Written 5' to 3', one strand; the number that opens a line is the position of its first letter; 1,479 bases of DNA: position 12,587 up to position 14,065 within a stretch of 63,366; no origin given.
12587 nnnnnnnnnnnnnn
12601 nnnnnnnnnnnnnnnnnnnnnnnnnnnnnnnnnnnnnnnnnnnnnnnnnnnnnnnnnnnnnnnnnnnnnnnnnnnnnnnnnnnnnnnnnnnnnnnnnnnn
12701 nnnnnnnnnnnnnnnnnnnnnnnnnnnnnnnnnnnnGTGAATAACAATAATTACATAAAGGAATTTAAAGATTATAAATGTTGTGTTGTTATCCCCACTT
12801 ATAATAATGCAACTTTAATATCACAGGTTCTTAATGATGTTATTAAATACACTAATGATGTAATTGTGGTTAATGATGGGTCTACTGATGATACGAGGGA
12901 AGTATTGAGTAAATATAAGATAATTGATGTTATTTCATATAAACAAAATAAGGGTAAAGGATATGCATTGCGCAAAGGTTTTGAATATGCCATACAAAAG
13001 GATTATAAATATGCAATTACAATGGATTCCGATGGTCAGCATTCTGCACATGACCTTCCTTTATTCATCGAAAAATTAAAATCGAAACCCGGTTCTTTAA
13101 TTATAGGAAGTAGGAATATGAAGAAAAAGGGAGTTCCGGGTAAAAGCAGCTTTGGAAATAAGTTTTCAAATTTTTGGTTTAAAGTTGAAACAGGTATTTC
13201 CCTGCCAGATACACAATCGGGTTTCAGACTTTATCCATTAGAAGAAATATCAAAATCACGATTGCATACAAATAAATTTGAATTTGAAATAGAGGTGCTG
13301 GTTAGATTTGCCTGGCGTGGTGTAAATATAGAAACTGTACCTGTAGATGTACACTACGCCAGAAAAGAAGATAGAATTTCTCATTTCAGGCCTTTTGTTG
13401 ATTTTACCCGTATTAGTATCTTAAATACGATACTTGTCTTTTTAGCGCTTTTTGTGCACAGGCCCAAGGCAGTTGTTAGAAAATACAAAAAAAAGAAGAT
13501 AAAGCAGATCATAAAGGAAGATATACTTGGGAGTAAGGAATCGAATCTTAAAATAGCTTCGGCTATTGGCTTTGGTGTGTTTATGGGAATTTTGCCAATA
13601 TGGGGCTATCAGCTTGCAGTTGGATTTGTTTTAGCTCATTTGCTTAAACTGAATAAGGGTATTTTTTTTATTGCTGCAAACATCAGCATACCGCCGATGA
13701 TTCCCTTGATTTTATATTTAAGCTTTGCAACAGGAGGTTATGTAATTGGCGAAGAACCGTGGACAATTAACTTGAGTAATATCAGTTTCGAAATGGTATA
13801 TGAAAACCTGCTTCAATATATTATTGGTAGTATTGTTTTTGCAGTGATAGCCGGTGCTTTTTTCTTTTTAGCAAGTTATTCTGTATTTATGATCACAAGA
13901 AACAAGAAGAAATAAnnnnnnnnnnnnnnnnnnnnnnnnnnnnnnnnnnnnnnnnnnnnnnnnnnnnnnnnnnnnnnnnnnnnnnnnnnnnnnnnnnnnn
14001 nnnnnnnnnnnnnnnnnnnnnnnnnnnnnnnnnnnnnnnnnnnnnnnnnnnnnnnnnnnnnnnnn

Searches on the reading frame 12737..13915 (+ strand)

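Call 5: search_protein_families(library=pfam, proteins=[window:12737-13915:+], max_evalue=0.001)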
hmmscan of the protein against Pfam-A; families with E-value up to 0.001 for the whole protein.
window:12737-13915:+ (392 aa): 3 families
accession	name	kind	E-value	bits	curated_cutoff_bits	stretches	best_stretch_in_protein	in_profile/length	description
PF00535.33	Glycos_transf_2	-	5.9e-25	88.6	23.3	1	16-138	1-127/168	Glycosyl transferase family 2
PF09835.14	DUF2062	-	7.1e-16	58.9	27.4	1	266-391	14-145/147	Uncharacterized protein conserved in bacteria (DUF2062)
PF10111.15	Glyco_tranf_2_2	-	6.3e-06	26.3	27.3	0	17-88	2-83/276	Glycosyltransferase like family 2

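Call 29: search_protein_families(library=ncbifam, proteins=[window:12737-13915:+], max_evalue=1e-10)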
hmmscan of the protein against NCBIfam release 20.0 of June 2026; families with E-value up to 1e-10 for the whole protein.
window:12737-13915:+ (392 aa): 4 families
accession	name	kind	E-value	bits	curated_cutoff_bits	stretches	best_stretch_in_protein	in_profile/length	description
TIGR04182.1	glyco_TIGR04182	equivalog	4.4e-27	95.2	325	1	15-227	2-211/293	S-layer glycoprotein N-glycosyltransferase AglJ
NF058614.1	PPMAGASynPpgS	equivalog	1.3e-22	80.3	370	1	16-208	3-199/226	polyprenyl-phospho-N-acetylgalactosaminyl synthase PpgS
NF041391.1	DPhHxTase_Halo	equivalog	3.9e-13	48.9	375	1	21-213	3-191/213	dolichyl-phosphate hexose transferase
TIGR03937.1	PgaC_IcaA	equivalog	2e-12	46.8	422.3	1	13-118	45-154/407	poly-beta-1,6-N-acetyl-D-glucosamine synthase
